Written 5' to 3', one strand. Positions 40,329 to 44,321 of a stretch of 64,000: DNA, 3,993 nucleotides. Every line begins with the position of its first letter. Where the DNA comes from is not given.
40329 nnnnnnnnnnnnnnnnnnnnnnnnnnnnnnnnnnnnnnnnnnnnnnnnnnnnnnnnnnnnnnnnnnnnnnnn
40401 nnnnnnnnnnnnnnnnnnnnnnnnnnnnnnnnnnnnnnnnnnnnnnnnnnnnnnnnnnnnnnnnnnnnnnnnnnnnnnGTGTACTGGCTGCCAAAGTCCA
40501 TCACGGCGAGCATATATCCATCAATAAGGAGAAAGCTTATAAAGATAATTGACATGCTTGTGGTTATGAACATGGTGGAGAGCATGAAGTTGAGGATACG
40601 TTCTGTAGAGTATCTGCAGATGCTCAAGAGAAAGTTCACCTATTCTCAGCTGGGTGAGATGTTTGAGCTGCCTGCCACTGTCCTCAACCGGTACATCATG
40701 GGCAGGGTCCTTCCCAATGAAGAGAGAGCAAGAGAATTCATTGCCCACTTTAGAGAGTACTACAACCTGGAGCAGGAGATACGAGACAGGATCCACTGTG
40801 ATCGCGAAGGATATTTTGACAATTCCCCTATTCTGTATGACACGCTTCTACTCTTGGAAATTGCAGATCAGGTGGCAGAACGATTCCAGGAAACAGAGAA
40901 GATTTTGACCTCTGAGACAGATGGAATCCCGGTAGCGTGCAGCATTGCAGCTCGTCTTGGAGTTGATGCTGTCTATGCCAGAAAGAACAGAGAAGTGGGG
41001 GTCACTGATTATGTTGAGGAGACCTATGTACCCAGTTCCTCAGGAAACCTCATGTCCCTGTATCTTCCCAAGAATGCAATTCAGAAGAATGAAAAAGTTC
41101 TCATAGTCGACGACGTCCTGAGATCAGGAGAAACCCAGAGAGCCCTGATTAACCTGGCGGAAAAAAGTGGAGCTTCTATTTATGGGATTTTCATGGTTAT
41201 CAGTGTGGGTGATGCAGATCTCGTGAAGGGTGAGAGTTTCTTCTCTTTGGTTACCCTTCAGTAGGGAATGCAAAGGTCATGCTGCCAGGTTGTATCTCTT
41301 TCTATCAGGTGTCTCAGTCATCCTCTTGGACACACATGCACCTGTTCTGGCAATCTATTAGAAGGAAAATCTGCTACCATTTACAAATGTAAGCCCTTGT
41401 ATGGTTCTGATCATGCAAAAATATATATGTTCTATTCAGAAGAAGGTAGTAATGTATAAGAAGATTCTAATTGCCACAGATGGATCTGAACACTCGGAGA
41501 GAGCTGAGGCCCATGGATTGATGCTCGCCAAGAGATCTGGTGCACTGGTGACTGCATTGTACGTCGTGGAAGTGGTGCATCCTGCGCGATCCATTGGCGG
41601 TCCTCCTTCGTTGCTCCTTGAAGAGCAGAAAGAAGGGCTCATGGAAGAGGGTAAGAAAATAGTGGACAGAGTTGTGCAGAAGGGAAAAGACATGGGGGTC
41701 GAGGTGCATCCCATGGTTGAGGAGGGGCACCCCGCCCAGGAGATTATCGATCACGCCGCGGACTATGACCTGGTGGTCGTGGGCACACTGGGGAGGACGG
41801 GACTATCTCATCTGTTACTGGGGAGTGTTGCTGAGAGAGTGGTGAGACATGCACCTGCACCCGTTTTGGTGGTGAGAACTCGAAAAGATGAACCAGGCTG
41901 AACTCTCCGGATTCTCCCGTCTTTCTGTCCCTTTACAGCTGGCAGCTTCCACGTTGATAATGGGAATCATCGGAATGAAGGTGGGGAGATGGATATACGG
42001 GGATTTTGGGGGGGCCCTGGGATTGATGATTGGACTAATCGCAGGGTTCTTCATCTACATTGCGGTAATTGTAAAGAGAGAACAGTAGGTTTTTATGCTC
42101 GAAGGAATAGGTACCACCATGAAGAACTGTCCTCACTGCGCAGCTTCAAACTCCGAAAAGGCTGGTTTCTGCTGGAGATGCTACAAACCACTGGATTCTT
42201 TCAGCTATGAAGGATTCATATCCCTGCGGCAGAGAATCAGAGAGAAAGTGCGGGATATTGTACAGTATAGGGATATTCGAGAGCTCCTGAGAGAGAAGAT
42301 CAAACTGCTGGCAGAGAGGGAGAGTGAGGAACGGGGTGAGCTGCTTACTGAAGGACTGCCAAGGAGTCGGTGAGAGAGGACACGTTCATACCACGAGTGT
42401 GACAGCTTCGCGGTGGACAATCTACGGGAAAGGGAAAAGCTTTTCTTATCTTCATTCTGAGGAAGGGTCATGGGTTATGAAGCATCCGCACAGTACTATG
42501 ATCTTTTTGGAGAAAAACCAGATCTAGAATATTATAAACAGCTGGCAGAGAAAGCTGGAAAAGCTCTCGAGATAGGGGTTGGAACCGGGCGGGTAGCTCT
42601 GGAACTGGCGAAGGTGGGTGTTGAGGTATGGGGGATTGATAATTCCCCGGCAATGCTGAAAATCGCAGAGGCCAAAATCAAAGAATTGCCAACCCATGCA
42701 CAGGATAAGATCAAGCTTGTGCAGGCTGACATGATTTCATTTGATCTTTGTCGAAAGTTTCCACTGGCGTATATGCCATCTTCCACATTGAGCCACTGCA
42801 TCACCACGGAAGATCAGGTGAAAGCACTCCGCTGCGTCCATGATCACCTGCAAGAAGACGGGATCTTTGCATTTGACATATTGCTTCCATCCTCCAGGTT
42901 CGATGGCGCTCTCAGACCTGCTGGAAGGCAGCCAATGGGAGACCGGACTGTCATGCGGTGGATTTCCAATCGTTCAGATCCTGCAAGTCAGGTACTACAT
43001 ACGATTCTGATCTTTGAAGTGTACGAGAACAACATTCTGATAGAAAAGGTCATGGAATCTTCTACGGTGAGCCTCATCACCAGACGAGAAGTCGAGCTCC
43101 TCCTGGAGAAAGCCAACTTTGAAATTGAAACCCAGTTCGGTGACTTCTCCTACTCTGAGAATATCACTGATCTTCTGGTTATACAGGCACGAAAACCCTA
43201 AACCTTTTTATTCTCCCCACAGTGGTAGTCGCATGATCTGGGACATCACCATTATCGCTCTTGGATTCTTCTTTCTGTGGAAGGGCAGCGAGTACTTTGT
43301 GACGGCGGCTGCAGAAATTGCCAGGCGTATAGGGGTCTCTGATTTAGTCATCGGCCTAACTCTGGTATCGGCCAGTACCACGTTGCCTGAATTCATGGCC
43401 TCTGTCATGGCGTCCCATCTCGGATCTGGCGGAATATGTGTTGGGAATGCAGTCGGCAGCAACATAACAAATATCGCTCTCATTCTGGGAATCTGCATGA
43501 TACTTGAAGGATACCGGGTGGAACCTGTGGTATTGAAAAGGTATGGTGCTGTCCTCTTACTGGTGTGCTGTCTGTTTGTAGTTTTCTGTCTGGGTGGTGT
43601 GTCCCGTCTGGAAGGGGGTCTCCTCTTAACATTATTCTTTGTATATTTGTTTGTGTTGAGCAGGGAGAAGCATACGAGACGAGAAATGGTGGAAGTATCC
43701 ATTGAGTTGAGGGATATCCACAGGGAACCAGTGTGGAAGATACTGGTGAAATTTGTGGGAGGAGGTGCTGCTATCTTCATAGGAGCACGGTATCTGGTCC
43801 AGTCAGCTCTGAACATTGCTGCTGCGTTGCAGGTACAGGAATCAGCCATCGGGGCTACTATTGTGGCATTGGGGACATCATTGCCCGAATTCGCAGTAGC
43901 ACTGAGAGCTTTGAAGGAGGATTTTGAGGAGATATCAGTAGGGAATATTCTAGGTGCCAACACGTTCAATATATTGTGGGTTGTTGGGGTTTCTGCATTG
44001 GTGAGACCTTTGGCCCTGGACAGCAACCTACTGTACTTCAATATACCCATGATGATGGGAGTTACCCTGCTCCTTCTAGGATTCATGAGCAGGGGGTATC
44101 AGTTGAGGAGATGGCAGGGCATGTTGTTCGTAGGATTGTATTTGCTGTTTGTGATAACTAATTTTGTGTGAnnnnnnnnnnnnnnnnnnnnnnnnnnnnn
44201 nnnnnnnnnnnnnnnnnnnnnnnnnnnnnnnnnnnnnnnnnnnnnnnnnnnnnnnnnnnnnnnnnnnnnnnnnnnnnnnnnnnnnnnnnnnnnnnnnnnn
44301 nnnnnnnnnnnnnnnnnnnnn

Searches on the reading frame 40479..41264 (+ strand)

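Call 48: search_protein_families(library=pfam, proteins=[window:40479-41264:+], max_evalue=0.0001)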
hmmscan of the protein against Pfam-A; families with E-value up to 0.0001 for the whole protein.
window:40479-41264:+ (261 aa): 1 family
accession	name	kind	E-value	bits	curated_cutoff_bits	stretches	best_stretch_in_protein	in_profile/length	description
PF00156.33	Pribosyltran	-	5.6e-09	35.9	26.3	1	139-246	30-129/158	Phosphoribosyl transferase domain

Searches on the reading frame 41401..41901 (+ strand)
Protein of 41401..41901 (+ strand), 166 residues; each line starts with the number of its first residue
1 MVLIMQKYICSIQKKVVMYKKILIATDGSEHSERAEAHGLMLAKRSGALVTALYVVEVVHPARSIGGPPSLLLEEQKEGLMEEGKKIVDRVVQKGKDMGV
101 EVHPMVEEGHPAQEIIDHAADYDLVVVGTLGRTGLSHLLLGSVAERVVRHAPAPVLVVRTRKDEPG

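Call 48: search_protein_families(library=pfam, proteins=[window:41401-41901:+], max_evalue=0.0001)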
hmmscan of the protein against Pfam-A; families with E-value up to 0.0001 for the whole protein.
window:41401-41901:+ (166 aa): 1 family
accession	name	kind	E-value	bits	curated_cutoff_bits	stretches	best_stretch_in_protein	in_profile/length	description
PF00582.32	Usp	-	3.9e-34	118.7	24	1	18-159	1-141/141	Universal stress protein family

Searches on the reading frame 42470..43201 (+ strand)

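Call 48: search_protein_families(library=pfam, proteins=[window:42470-43201:+], max_evalue=0.0001)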
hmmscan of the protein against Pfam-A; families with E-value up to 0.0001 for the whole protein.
window:42470-43201:+ (243 aa): 5 families
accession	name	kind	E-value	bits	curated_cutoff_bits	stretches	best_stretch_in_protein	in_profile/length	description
PF13649.12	Methyltransf_25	-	6.4e-15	56.1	27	1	33-131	2-97/97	Methyltransferase domain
PF08242.18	Methyltransf_12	-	7.7e-13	49.4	30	1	33-133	1-98/98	Methyltransferase domain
PF08241.18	Methyltransf_11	-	1.4e-11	45.3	21.2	1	33-135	1-95/95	Methyltransferase domain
PF13489.12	Methyltransf_23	-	2.2e-09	37.7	27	1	26-221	20-163/164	Methyltransferase domain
PF13847.12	Methyltransf_31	-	4.6e-07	30.1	27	1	27-135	2-109/145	Methyltransferase domain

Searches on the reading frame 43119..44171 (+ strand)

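Call 48: search_protein_families(library=pfam, proteins=[window:43119-44171:+], max_evalue=0.0001)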
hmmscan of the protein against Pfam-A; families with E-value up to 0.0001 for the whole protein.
window:43119-44171:+ (350 aa): 1 family
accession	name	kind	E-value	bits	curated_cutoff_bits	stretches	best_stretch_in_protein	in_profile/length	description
PF01699.29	Na_Ca_ex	-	6e-59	198.8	24.9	2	209-349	3-150/151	Sodium/calcium exchanger protein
